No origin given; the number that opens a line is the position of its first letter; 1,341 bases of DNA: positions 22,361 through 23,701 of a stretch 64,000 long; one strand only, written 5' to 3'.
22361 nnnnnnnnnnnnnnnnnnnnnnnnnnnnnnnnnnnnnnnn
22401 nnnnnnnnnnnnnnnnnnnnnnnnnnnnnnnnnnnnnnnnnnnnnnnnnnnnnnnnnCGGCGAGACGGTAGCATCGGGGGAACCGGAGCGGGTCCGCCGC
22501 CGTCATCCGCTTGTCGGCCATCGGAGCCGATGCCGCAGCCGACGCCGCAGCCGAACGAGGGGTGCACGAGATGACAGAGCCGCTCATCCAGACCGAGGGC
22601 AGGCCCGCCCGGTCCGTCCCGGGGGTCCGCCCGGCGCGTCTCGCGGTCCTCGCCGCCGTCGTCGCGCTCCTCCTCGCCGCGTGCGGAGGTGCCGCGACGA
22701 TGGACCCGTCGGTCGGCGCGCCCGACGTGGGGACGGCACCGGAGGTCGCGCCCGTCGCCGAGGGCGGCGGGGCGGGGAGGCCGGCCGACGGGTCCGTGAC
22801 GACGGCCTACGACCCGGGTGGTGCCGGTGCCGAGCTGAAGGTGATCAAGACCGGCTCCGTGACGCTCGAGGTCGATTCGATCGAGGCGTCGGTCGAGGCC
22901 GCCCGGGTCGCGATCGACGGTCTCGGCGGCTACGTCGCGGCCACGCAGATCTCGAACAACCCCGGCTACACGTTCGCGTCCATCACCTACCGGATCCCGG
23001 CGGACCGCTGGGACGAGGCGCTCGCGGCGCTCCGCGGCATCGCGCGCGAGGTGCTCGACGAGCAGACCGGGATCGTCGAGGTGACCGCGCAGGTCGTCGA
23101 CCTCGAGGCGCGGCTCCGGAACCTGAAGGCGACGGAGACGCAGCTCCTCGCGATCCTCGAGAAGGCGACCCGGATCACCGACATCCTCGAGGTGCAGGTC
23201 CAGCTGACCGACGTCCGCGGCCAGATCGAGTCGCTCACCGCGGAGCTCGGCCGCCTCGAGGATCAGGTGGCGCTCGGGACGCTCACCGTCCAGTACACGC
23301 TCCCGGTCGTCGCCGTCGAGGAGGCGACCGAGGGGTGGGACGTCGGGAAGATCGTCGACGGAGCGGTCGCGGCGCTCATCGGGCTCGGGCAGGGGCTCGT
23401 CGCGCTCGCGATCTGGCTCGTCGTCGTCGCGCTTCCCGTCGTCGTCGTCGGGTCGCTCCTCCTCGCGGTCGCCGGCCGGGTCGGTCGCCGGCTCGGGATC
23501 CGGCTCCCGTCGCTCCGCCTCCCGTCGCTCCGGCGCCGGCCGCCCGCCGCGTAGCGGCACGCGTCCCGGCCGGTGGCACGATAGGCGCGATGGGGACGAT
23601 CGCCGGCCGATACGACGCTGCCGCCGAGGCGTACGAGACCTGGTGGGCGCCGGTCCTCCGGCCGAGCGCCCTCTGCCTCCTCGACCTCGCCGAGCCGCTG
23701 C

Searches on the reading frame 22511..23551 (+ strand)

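Call 36: search_protein_families(library=pfam, proteins=[window:22511-23551:+], max_evalue=0.001)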
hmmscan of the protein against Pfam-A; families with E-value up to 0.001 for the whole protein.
window:22511-23551:+ (347 aa): 2 families
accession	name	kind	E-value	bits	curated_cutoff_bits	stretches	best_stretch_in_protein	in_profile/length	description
PF14257.11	DUF4349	-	2.5e-46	158.2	27.7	1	110-320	2-210/213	Domain of unknown function (DUF4349)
PF05055.17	DUF677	-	0.00051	19.5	29.1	1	133-261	218-326/336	Protein of unknown function (DUF677)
